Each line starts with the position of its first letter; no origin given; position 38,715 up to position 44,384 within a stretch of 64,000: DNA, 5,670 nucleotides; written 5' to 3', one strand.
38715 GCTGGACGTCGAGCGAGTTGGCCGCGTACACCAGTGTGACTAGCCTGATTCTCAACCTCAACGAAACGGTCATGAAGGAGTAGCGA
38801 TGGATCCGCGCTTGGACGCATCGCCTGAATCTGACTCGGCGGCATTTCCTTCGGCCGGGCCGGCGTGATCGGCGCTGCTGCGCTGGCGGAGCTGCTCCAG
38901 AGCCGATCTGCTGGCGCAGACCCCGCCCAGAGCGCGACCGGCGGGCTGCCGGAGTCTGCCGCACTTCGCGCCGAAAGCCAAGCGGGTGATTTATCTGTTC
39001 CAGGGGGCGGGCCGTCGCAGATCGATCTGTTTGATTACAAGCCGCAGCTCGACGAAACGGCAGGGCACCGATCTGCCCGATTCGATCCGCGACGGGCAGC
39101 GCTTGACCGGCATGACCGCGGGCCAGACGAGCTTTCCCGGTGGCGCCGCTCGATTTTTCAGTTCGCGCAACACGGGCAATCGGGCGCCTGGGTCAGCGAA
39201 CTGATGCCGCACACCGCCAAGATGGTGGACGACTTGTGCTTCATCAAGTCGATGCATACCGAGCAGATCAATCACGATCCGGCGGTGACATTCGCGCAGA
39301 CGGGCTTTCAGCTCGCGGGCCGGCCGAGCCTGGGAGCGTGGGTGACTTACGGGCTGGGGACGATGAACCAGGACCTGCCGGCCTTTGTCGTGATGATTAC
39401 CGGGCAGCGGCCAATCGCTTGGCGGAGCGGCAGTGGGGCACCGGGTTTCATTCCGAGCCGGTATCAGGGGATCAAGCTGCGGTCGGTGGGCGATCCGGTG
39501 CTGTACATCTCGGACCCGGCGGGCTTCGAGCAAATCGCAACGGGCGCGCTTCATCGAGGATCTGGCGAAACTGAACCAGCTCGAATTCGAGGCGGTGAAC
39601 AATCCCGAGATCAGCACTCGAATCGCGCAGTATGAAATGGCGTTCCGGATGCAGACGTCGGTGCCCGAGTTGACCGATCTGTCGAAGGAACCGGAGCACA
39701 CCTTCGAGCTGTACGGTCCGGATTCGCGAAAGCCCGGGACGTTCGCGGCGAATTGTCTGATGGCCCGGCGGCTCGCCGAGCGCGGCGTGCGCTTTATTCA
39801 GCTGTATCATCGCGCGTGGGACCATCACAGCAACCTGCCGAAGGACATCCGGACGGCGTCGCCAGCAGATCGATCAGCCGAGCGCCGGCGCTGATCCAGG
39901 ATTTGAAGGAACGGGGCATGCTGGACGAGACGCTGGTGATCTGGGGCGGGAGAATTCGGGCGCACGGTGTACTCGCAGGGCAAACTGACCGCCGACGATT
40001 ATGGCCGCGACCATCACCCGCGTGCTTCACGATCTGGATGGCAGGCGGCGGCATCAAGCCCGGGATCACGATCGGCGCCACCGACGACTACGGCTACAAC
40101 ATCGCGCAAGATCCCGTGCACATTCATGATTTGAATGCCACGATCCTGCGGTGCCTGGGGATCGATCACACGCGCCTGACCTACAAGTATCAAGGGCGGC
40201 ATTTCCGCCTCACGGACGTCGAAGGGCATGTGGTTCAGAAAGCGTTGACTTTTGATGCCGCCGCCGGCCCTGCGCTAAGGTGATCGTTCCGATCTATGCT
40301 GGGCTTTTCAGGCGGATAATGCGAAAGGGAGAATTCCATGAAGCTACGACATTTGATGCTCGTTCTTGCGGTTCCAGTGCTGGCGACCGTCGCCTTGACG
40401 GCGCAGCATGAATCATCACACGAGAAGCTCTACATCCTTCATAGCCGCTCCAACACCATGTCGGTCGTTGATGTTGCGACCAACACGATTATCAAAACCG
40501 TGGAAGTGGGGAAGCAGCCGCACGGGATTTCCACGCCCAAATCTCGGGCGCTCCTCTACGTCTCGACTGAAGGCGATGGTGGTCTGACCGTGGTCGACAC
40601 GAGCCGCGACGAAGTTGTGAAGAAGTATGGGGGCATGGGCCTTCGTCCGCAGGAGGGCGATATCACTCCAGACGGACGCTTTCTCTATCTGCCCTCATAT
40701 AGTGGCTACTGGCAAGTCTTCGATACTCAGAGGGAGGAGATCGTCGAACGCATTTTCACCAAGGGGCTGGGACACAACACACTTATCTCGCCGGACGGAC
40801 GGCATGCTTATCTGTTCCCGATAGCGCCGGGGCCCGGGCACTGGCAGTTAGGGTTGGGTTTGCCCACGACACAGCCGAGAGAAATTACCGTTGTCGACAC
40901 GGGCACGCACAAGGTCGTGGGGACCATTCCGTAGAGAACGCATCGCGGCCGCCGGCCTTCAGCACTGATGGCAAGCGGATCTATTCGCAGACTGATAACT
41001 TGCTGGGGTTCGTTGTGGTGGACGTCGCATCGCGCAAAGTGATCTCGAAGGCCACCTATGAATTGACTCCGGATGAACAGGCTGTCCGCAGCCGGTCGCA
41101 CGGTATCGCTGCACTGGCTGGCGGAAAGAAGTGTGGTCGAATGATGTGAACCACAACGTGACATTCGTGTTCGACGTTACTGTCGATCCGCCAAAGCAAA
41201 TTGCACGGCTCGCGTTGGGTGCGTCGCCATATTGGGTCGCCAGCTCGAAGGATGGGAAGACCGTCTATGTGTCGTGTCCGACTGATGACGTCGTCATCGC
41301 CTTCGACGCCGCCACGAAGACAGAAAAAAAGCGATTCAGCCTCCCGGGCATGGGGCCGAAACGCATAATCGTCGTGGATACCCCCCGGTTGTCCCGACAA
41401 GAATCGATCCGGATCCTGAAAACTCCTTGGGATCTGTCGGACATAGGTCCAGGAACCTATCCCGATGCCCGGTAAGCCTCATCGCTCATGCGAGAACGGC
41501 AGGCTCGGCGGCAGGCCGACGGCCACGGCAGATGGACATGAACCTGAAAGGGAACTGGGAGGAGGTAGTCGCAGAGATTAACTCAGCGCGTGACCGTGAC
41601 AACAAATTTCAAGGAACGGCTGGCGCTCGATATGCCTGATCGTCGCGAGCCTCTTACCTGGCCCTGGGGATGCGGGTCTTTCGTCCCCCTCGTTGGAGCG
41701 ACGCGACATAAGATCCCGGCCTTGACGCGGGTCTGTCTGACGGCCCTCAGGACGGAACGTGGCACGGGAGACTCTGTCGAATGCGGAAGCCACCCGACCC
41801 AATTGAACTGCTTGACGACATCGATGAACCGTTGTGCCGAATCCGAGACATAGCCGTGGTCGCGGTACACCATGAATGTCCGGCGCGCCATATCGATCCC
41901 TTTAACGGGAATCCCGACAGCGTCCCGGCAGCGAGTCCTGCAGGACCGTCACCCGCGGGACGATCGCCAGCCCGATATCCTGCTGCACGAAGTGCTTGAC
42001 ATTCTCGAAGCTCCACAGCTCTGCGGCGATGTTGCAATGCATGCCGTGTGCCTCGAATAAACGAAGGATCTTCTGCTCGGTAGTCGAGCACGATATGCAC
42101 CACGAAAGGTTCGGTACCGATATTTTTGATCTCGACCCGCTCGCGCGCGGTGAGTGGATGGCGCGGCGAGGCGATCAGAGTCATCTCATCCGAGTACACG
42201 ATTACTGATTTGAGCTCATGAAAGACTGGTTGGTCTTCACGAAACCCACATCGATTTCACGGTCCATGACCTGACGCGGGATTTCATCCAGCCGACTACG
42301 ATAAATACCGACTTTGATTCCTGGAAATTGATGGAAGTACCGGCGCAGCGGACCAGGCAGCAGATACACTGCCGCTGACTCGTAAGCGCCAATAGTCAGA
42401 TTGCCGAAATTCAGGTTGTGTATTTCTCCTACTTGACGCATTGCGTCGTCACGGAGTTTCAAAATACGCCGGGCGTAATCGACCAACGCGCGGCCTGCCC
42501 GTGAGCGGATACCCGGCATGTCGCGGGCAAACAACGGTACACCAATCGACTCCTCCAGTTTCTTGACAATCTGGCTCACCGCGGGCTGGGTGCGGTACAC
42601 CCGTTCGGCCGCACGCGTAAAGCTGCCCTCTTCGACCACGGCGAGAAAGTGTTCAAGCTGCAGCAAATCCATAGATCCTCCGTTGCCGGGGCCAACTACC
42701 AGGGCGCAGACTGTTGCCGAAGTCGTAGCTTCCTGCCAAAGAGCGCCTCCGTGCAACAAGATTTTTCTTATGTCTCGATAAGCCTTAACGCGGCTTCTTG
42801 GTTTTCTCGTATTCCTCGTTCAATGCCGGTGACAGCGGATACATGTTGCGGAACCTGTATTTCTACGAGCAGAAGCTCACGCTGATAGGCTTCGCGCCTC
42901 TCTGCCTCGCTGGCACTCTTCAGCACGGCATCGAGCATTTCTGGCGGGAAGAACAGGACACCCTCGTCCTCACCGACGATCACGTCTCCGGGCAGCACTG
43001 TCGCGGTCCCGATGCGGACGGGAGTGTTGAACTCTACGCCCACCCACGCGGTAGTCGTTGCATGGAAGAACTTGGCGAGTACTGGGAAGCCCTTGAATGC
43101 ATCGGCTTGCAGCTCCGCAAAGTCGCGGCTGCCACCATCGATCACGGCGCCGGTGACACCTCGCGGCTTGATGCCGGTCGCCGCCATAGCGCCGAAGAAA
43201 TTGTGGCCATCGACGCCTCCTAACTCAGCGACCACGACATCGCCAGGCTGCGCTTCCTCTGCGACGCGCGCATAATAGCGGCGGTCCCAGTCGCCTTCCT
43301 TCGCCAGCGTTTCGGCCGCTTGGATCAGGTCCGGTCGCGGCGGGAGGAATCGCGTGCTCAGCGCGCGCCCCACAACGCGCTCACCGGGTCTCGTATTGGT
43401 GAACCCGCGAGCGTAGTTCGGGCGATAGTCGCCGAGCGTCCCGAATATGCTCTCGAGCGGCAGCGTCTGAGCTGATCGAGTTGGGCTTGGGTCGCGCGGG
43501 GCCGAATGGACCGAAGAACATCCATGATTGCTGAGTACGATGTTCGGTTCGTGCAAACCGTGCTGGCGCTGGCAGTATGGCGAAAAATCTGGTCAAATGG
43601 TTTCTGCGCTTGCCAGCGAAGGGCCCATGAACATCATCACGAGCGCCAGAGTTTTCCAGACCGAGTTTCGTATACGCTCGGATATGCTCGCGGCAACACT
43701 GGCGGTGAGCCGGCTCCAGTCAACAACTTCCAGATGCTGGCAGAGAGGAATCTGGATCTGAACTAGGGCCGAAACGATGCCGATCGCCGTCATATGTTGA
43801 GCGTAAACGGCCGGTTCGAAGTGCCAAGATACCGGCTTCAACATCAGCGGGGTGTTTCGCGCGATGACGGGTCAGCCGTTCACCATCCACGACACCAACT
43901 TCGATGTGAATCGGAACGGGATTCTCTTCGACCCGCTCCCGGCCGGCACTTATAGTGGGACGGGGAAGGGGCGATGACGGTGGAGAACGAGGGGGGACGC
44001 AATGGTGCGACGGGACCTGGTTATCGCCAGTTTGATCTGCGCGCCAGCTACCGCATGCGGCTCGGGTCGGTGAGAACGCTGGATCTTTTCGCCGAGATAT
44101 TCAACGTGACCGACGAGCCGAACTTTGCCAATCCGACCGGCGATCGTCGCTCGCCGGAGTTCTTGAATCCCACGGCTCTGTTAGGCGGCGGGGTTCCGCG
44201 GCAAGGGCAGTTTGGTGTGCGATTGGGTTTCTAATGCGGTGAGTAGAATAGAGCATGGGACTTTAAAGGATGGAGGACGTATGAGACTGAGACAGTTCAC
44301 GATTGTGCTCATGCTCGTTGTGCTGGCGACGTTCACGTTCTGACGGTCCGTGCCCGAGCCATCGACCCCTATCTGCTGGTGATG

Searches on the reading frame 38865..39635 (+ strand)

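Call 11: search_protein_families(library=pfam, proteins=[window:38865-39635:+], max_evalue=0.01)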
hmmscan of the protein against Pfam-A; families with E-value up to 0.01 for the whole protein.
window:38865-39635:+ (256 aa): 1 family
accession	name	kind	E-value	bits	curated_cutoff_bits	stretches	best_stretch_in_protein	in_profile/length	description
PF07394.17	DUF1501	-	3.7e-47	161.8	27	1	48-223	11-159/390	Protein of unknown function (DUF1501)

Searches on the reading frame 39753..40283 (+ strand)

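Call 11: search_protein_families(library=pfam, proteins=[window:39753-40283:+], max_evalue=0.01)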
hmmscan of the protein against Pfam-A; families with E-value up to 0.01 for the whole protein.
window:39753-40283:+ (176 aa): 1 family
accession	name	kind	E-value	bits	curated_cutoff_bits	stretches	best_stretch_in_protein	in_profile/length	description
PF07394.17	DUF1501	-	8.2e-37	127.7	27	2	89-164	315-389/390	Protein of unknown function (DUF1501)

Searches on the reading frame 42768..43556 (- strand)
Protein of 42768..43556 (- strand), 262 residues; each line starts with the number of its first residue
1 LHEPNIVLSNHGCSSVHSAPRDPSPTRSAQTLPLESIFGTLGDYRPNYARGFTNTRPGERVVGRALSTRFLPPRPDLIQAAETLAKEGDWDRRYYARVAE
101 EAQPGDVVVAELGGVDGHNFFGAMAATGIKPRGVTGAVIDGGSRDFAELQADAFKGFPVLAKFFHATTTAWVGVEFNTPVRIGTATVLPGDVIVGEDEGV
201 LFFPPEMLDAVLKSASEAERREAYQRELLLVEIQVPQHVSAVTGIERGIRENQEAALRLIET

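Call 10: search_protein_families(library=pfam, proteins=[window:42768-43556:-], max_evalue=0.01)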
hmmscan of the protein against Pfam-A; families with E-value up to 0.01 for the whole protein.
window:42768-43556:- (262 aa): 2 families
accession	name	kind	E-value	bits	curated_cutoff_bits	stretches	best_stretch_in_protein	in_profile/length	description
PF03737.21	RraA-like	-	6.5e-21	75.6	24.5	1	49-201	18-151/152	Aldolase/RraA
PF13458.12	Peripla_BP_6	-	0.0021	18.2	31.7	1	106-168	192-254/343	Periplasmic binding protein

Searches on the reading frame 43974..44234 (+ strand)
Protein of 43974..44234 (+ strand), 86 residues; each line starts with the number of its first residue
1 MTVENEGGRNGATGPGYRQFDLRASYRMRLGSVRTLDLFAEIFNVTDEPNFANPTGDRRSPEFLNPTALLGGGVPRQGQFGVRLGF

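Call 10: search_protein_families(library=pfam, proteins=[window:43974-44234:+], max_evalue=0.01)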
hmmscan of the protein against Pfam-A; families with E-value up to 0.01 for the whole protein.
window:43974-44234:+ (86 aa): 1 family
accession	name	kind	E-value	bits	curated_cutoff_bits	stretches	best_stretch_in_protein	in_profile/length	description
PF25183.1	OMP_b-brl_4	-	1.2e-08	34.2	30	1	8-78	767-837/838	Outer membrane beta barrel domain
